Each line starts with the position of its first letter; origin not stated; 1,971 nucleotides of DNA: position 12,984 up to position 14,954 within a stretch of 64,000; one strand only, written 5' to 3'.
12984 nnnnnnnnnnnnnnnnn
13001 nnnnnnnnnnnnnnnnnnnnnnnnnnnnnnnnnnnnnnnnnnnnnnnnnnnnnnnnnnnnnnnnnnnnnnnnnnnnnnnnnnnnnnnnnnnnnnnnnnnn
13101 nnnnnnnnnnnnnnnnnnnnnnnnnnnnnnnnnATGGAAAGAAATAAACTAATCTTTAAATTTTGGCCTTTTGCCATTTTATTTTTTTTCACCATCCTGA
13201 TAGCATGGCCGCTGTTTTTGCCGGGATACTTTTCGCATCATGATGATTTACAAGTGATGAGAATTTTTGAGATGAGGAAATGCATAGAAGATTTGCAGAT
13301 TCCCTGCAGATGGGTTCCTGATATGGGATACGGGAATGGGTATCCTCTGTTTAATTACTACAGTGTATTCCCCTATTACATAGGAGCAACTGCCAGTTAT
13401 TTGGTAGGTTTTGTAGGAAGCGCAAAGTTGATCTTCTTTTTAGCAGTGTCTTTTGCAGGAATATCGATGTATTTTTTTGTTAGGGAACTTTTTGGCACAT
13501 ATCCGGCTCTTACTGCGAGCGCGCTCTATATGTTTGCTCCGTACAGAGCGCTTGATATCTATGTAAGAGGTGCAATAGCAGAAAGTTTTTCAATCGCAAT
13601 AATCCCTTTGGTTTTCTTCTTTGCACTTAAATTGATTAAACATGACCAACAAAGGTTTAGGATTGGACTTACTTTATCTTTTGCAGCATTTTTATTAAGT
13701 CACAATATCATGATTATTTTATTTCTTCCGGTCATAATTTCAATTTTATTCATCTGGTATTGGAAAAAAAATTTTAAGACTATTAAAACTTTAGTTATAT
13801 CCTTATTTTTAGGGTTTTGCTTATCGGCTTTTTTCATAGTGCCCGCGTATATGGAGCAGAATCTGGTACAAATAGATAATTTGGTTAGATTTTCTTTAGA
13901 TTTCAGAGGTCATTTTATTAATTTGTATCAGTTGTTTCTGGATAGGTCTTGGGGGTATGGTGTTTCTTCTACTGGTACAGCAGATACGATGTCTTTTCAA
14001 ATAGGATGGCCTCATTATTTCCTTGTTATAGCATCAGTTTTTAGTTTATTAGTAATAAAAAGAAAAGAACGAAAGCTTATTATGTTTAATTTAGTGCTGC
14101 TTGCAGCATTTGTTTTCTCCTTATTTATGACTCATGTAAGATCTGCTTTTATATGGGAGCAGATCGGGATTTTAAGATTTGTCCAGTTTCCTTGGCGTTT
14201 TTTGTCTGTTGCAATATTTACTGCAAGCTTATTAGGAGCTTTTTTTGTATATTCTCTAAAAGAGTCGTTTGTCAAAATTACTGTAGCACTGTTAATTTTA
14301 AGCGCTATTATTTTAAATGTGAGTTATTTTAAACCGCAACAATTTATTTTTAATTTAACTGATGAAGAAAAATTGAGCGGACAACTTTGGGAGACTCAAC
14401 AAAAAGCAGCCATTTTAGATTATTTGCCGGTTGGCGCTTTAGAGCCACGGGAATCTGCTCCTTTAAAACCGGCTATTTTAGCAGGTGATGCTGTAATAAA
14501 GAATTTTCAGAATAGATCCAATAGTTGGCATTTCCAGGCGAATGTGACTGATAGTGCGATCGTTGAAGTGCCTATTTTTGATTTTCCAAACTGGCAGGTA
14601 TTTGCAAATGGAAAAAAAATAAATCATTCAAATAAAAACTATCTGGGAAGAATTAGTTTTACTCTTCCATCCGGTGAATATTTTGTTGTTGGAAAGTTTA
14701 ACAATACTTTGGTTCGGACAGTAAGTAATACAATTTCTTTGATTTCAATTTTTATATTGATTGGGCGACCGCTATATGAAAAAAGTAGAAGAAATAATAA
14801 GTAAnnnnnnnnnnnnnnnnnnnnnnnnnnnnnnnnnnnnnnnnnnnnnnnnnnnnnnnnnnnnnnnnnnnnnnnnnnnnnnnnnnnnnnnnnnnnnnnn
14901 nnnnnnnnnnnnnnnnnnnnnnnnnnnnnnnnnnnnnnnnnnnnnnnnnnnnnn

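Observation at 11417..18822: Four tandem paralogs of an unassigned GT-C-like family (DD ... C-x8-CRWVPD ... YGYP ... YVRGA-E ... C-terminal FPGW-x-DGK domain) with a co-varying cysteine pair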

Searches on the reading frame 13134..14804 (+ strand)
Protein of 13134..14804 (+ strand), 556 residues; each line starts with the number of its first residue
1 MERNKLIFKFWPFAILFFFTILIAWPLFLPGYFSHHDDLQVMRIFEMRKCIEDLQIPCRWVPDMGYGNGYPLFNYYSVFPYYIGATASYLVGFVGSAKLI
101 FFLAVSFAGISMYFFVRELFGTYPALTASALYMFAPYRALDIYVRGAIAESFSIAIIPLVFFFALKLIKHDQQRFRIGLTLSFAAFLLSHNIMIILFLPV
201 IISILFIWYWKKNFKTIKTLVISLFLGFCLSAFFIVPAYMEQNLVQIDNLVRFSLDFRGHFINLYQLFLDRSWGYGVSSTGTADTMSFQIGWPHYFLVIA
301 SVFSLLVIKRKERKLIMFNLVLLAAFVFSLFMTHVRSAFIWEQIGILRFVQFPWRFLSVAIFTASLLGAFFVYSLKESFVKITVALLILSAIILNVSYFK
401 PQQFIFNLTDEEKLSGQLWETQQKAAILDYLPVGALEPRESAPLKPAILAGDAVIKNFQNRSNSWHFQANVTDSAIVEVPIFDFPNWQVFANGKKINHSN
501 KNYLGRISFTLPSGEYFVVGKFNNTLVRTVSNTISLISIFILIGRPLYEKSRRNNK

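Call 3: search_protein_families(library=pfam, proteins=[window:13134-14804:+], max_evalue=1)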
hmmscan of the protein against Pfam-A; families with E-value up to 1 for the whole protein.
window:13134-14804:+ (556 aa): 4 families
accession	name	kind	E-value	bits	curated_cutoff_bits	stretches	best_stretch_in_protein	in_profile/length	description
PF10131.15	PTPS_related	-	3.6e-13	49.3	26.4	1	73-429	1-339/621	6-pyruvoyl-tetrahydropterin synthase related domain; membrane protein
PF13231.12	PMT_2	-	0.0039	17.8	26.1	1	82-231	8-155/160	Dolichyl-phosphate-mannose-protein mannosyltransferase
PF04932.20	Wzy_C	-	0.0076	16.5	31.7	1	179-276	3-104/149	O-Antigen ligase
PF21388.2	SPATA2_PUB-like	-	0.13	12.2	27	1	200-220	80-100/193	Spermatogenesis-associated protein 2, PUB-like domain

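Call 4: search_protein_families(library=ncbifam, proteins=[window:13134-14804:+], max_evalue=1)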
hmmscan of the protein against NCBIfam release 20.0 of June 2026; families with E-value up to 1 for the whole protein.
window:13134-14804:+ (556 aa): 0 families

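Call 7: find_homologous_proteins(query=window:13134-14804:+, max_evalue=0.00001)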
Query window:13134-14804:+ (556 aa): 2792 proteins with E <= 0.00001 among 8000 candidates; the best 120 are listed.
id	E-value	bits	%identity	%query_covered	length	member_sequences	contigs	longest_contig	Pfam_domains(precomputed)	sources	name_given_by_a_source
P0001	0.0e+0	1236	100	100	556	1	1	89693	PF10131.16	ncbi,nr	ncbi:MAG: 6-pyruvoyl-tetrahydropterin synthase-related protein [Candidatus Daviesbacteria bacterium]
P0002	7.1e-264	895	71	99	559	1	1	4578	PF10131.16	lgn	-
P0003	1.9e-255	867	67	99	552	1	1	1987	-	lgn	-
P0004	2.5e-248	844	66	100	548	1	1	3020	PF10131.16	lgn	-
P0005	4.5e-248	843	66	99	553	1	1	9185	PF10131.16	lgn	-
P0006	1.2e-244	831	65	99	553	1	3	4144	-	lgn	-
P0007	1.7e-240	818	65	96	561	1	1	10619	PF10131.16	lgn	-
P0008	4.7e-238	810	65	99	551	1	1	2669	PF10131.16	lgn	-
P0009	3.3e-237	807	64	100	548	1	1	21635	PF10131.16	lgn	-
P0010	4.3e-236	803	63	100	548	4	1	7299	PF10131.16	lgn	-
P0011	1.6e-235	801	68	90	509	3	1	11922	PF10131.16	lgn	-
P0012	2.3e-226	771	62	98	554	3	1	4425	PF10131.16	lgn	-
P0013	3.7e-225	767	65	92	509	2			PF10131.16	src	-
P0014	1.3e-223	762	61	99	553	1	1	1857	PF10131.16,PF02516.21,PF13231.13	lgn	-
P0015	1.7e-220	752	61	98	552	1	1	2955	PF10131.16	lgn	-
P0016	1.3e-218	745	60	98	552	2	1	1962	PF10131.16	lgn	-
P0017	2.3e-217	741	59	96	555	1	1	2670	PF10131.16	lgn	-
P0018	1.8e-216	738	59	99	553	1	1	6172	PF10131.16,PF13231.13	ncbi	-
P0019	5.1e-216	737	59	96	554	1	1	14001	PF10131.16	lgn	-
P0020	6.1e-216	737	58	99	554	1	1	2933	PF10131.16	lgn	-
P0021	3.7e-215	734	57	99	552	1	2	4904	PF10131.16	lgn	-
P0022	2.8e-213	728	58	98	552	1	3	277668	PF10131.16,PF13231.13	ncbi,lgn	-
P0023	3.1e-212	724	59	99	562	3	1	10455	PF10131.16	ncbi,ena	-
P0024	1.1e-211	723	57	99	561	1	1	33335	PF10131.16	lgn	-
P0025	3.1e-211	721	58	99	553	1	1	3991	PF10131.16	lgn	-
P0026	3.9e-211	721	59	97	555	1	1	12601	PF10131.16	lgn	-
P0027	9.2e-211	720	59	95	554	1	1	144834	PF10131.16,PF13231.13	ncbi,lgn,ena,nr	ncbi:MAG: Uncharacterized protein G01um10147_73 [Microgenomates group bacterium Gr01-1014_7]|nr:MAG:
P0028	3.2e-210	718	57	99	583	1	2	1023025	PF10131.16,PF02516.21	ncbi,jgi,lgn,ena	-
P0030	7.8e-210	717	58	98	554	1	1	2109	PF10131.16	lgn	-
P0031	3.0e-209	715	57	99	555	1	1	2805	PF10131.16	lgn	-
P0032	5.7e-209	714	57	99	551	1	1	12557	PF10131.16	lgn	-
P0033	9.4e-209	713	58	96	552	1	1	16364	PF10131.16,PF13231.13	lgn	-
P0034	1.2e-208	713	57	99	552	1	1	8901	PF10131.16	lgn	-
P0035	2.2e-208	712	58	99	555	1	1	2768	PF10131.16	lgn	-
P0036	3.3e-208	711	56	99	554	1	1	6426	PF10131.16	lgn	-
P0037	6.1e-208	710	55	99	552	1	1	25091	PF10131.16,PF13231.13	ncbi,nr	ncbi:glycosyltransferase family 39 protein [Candidatus Daviesbacteria bacterium]|nr:glycosyltransfer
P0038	1.5e-207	709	59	98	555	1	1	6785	PF10131.16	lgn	-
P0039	4.1e-207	708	58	99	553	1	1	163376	PF10131.16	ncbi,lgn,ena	-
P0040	4.5e-207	707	57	96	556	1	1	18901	PF10131.16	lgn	-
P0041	5.9e-206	704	57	99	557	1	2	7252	PF10131.16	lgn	-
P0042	1.6e-205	702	56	98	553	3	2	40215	PF10131.16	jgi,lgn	-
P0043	1.7e-205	702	56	99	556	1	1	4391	PF10131.16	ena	-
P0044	3.1e-205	701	57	99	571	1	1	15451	PF10131.16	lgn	-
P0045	5.5e-205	700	56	99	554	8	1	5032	PF10131.16,PF02516.21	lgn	-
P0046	7.4e-205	700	57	95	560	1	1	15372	PF10131.16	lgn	-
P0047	8.1e-205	700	60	91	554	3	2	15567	PF10131.16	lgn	-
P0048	1.4e-204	699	56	99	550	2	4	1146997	PF10131.16,PF13231.13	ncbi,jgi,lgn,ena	jgi:hypothetical protein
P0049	1.4e-204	699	57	96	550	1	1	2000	PF10131.16,PF02516.21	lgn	-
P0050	1.8e-204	699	56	99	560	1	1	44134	PF10131.16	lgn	-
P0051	2.6e-204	698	57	99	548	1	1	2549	PF10131.16,PF02516.21,PF13231.13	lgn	-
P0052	5.4e-204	697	56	100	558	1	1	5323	PF10131.16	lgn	-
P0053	6.8e-204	697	56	99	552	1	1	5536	PF10131.16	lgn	-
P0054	5.1e-203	694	56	95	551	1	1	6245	PF10131.16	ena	-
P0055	6.4e-203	694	56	99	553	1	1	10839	PF10131.16,PF13231.13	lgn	-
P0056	6.8e-203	694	57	96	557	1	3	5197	PF10131.16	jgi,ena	-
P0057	1.4e-202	693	56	97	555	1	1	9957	PF10131.16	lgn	-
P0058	1.8e-202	692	56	98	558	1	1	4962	PF10131.16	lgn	-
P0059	3.0e-202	691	55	99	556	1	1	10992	PF10131.16,PF02516.21,PF13231.13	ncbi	-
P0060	3.3e-202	691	55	99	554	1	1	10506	PF10131.16,PF13231.13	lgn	-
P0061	4.4e-202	691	55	99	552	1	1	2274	PF10131.16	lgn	-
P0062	5.0e-202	691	57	94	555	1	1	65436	PF10131.16,PF13231.13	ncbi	-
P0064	1.6e-201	689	57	96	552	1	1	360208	PF10131.16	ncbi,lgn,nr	ncbi:MAG: 6-pyruvoyl-tetrahydropterin synthase-related protein [Candidatus Daviesbacteria bacterium]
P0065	1.9e-201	689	55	97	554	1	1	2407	PF10131.16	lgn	-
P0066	1.9e-201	689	55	99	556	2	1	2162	PF10131.16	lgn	-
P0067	2.3e-201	689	55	99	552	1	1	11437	PF10131.16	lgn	-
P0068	4.2e-201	688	58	94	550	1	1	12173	PF10131.16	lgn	-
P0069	7.7e-201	687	55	98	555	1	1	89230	PF10131.16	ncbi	-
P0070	1.1e-200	686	58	94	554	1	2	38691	PF10131.16,PF13231.13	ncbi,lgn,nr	ncbi:glycosyltransferase family 39 protein [Candidatus Daviesbacteria bacterium]|nr:glycosyltransfer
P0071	1.4e-200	686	55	98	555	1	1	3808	PF10131.16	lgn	-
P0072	1.9e-200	686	56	98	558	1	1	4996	PF10131.16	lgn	-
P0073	2.8e-200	685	55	99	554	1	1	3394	PF10131.16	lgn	-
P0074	3.6e-200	685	55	98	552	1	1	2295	PF10131.16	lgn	-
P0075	8.2e-200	683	57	98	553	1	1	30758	PF10131.16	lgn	-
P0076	1.5e-199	683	57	95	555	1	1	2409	PF10131.16,PF09586.17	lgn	-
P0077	5.1e-199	681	56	97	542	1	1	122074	PF10131.16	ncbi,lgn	-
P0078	1.9e-198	679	55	99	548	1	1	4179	PF10131.16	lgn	-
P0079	2.2e-198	679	54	98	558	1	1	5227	PF10131.16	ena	-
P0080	3.2e-198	678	57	97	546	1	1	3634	PF10131.16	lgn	-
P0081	4.1e-198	678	56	95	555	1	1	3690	PF10131.16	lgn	-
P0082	5.9e-198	677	57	96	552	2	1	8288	PF10131.16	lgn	-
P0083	7.3e-198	677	56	95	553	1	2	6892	PF10131.16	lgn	-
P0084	1.3e-197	676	56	96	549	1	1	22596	PF10131.16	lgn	-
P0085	1.5e-197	676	57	96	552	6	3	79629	PF10131.16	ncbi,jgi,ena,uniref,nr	ncbi:hypothetical protein A3B45_03320 [Candidatus Daviesbacteria bacterium RIFCSPLOWO2_01_FULL_39_12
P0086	1.8e-197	676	56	95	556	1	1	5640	PF10131.16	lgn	-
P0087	2.8e-197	675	54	99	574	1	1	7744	PF10131.16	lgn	-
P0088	5.2e-197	674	55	97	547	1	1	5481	PF10131.16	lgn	-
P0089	1.3e-196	673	57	98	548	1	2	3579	PF10131.16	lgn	-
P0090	2.8e-196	672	57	93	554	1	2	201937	PF10131.16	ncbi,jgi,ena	-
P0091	2.8e-196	672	55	99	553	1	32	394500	PF10131.16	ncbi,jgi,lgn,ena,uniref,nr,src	ncbi:MAG: hypothetical protein UT77_C0001G0059 [Candidatus Daviesbacteria bacterium GW2011_GWC2_40_1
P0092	3.9e-196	671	57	96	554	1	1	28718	PF10131.16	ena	-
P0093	4.3e-196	671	53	99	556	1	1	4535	PF10131.16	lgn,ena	-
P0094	8.3e-196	670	55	97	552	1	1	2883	PF10131.16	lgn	-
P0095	8.4e-196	670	54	100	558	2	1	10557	PF10131.16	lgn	-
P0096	9.1e-196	670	55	99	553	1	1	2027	PF10131.16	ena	-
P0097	9.4e-196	670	55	95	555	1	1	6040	PF10131.16,PF02516.21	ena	-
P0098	9.4e-196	670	56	97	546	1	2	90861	PF10131.16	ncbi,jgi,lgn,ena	-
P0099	1.1e-195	670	55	97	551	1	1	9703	PF10131.16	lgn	-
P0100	1.2e-195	670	54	98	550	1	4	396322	PF10131.16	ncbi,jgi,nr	ncbi:MAG: hypothetical protein ACD_32C00110G0003 [uncultured bacterium]|nr:MAG: hypothetical protein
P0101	1.4e-195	669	54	99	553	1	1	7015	PF10131.16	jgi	-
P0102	4.4e-195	668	55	96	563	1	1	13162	PF10131.16,PF13231.13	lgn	-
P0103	5.2e-195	668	55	99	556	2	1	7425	PF10131.16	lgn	-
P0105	7.6e-195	667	54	98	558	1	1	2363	PF10131.16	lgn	-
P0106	8.0e-195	667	59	91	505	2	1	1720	PF10131.16,PF13231.13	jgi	-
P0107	1.0e-194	667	59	92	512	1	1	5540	PF10131.16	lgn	-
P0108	1.3e-194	666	53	99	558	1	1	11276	PF10131.16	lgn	-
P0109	2.5e-194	665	54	96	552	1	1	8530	PF10131.16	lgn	-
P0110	3.2e-194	665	55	95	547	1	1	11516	PF10131.16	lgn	-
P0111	5.6e-194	664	54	96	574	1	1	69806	PF10131.16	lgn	-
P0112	9.2e-194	663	55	96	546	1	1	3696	PF10131.16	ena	-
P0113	1.3e-193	663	54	99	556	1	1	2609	PF10131.16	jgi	-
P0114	1.8e-193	663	53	98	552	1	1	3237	PF10131.16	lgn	-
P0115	1.9e-193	662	57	93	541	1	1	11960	PF10131.16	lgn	-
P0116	3.2e-193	662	56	94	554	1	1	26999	PF10131.16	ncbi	-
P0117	6.6e-193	661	57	94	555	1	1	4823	PF10131.16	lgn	-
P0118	9.8e-193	660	55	95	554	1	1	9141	PF10131.16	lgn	-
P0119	1.4e-192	660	55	96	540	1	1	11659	PF10131.16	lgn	-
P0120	1.9e-192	659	58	94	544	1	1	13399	PF10131.16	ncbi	-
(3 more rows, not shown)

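Call 24: predict_structure(alignment_id=A2)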
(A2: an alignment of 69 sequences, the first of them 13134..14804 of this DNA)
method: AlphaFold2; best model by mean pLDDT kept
length: 556 residues; sequences in the alignment: 69
mean_pLDDT: 86.6   pTM: 0.90
mean pLDDT of the five models: 86.6, 86.4, 85.4, 85.1, 81.5
residues with pLDDT >= 90: 293; 70-90: 202; 50-70: 51; < 50: 10
segments of 3 or more residues with pLDDT < 50: 251-254, 276-279
pLDDT, mean of each block of 10 residues (from residue 1): 65 95 92 78 88 82 58 69 95 95 96 98 98 90 85 97 96 95 96 93 97 94 98 88 69 57 79 54 61 87 85 89 96 89 79 89 97 94 96 90 86 83 75 78 87 93 91 94 88 95 90 97 89 95 83 66
secondary structure, 60 per line:
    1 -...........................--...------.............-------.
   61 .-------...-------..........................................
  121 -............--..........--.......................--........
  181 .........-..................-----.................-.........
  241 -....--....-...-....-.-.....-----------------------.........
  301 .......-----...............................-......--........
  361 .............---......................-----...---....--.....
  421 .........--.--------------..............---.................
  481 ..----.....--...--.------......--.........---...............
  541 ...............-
elements in order: H2-28 E31-33 H40-52 E69-71 H79-120 H122-133 H136-145 H148-170 H173-189 H191-208 H214-230 H232-240 H248-251 H257-260 H264-268 H292-307 H313-333 H335-343 H345-350 H353-373 H377-398 E404-406 H410-413 H416-429 E447-460 E464-482 E487-491 E494-496 E506-511 E514-522 H526-555

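Call 31: find_related_loci(query=A2, collection=genome_contigs, flank=10000)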
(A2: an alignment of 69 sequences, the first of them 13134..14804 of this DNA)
Query A2 (556 aa) in genome_contigs; peptide patterns used: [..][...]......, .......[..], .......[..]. (x = any residue, [..] = any of these).
599 stretches matched a pattern (row limit reached: there are more); 552 encode a relative of the query (tblastn E <= 1e-3); the best 80 are kept; 80 distinct loci.
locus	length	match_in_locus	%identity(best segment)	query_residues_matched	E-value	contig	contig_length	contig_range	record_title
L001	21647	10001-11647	69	1-545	0e+0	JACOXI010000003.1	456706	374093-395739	MAG: Candidatus Daviesbacteria bacterium isolate NC_groundwater_149_Ag_S-0.1um_39_14 S4_GD2017_2_S1_scaffold_3, whole ge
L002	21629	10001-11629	62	1-543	0e+0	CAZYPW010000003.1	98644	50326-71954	MAG TPA_asm: uncultured Gammaproteobacteria bacterium isolate binchicken_co38_269 genome assembly, contig: NODE_541_leng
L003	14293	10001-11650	55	2-553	0e+0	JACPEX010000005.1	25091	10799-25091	MAG: Candidatus Daviesbacteria bacterium isolate NC_groundwater_346_Ag_B-0.1um_38_13 GD18-4_B1_scaffold_76857, whole gen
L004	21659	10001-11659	58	2-554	0e+0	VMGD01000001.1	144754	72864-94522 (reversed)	MAG: Microgenomates group bacterium Gr01-1014_7 G01um10147_scaffold_25, whole genome shotgun sequence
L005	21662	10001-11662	57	1-553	0e+0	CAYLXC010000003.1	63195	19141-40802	MAG TPA_asm: uncultured Gammaproteobacteria bacterium isolate SRP178908_co2_35 genome assembly, contig: NODE_89_length_6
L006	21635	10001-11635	55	10-553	0e+0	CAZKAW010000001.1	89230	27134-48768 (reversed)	MAG TPA_asm: uncultured Gammaproteobacteria bacterium isolate binchicken_co38_470 genome assembly, contig: NODE_653_leng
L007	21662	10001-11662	56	1-556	0e+0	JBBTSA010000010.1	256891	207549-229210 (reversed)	MAG: Patescibacteria group bacterium isolate H51-bin048_1 H51_bin048_1_000000000010, whole genome shotgun sequence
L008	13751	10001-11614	57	1-543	0e+0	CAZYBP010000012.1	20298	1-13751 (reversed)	MAG TPA_asm: uncultured Gammaproteobacteria bacterium isolate binchicken_co227_340 genome assembly, contig: NODE_4754_le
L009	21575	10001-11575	57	8-532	0e+0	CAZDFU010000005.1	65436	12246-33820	MAG TPA_asm: uncultured Gammaproteobacteria bacterium isolate binchicken_co251_985 genome assembly, contig: NODE_624_len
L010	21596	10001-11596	57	20-553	0e+0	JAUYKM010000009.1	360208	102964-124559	MAG: Candidatus Daviesbacteria bacterium isolate C24_metabat.bin.195_sub C24_k141_65138, whole genome shotgun sequence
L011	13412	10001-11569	56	22-544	0e+0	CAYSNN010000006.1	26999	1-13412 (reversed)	MAG TPA_asm: uncultured Gammaproteobacteria bacterium isolate binchicken_co251_42 genome assembly, contig: NODE_2429_len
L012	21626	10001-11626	54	1-543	0e+0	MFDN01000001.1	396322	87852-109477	MAG: Candidatus Daviesbacteria bacterium RIFCSPLOWO2_01_FULL_39_23 rifcsplowo2_01_scaffold_1, whole genome shotgun seque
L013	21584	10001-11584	56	3-539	0e+0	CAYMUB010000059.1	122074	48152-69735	MAG TPA_asm: uncultured Gammaproteobacteria bacterium isolate binchicken_co203_488 genome assembly, contig: k141_370093,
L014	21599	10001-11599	52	5-533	0e+0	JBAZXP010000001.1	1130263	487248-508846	MAG: Microgenomates group bacterium isolate SO_2017_GW1_59 NODE_11_length_1130263_cov_5.408407_OW334_2017, whole genome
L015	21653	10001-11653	51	4-555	0e+0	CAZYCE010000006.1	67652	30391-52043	MAG TPA_asm: uncultured Gammaproteobacteria bacterium isolate binchicken_co220_61 genome assembly, contig: NODE_172_leng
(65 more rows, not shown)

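Call 59: fold_search(model_id=the predicted structure, library=pdb)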
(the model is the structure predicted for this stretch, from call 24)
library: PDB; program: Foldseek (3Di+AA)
matches with E <= 10: 405; with E <= 0.001: 7
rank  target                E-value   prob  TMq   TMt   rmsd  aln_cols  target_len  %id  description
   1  8agb_A                2.3e-04  1.00  0.42  0.38  13.1       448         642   15  Structure of yeast oligosaccharylransferase complex with lipid-linked oligosaccharide bound (released 2022-12-07)
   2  6ezn_F                4.0e-04  1.00  0.44  0.39  13.9       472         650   12  Cryo-EM structure of the yeast oligosaccharyltransferase (OST) complex (released 2018-01-17)
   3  5gmy_A                4.0e-04  1.00  0.42  0.30  13.0       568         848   12  Crystal structure of the Archaeoglobus fulgidus oligosaccharyltransferase (O29867_ARCFU) tethered with an acceptor pep (released 2017-02-01)
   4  8if8_B                4.0e-04  1.00  0.42  0.38  12.8       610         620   12  Arabinosyltransferase AftA (released 2023-05-31)
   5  6ftg_5                6.7e-04  1.00  0.47  0.41  15.3       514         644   13  Subtomogram average of OST-containing ribosome-translocon complexes from canine rough microsomal membranes (released 2018-03-21)
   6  5f15                  7.3e-04  1.00  0.28  0.29  19.5       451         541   13  Crystal Structure of ArnT from Cupriavidus metallidurans bound to Undecaprenyl phosphate (released 2016-02-17)
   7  6w98_A                8.7e-04  1.00  0.47  0.22   6.3       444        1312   14  Single-Particle Cryo-EM Structure of Arabinofuranosyltransferase AftD from Mycobacteria (released 2020-05-13)
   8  5ezm                  1.0e-03  1.00  0.29  0.29  19.2       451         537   12  Crystal Structure of ArnT from Cupriavidus metallidurans in the apo state (released 2016-02-17)
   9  8if8_C                1.1e-03  1.00  0.37  0.35  12.6       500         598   11  Arabinosyltransferase AftA (released 2023-05-31)
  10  7oci_F                1.2e-03  1.00  0.44  0.39  12.1       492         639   11  Cryo-EM structure of yeast Ost6p containing oligosaccharyltransferase complex (released 2022-02-16)
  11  8pn9_A                1.3e-03  1.00  0.42  0.37  13.2       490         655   13  Structure of human oligosaccharyltransferase OST-A complex bound to NGI-1 (released 2024-05-08)
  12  6s7o_A                2.3e-03  1.00  0.46  0.40  13.4       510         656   14  Cryo-EM structure of human oligosaccharyltransferase complex OST-A (released 2019-12-18)
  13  8age_A                2.4e-03  1.00  0.45  0.40  11.2       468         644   14  Structure of yeast oligosaccharylransferase complex with acceptor peptide bound (released 2022-12-07)
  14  3waj                  2.9e-03  1.00  0.37  0.28  11.3       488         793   14  Crystal structure of the Archaeoglobus fulgidus oligosaccharyltransferase (O29867_ARCFU) complex with Zn and sulfate (released 2013-10-30)
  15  6s7t_A                4.3e-03  1.00  0.39  0.32  15.4       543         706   10  Cryo-EM structure of human oligosaccharyltransferase complex OST-B (released 2019-12-18)
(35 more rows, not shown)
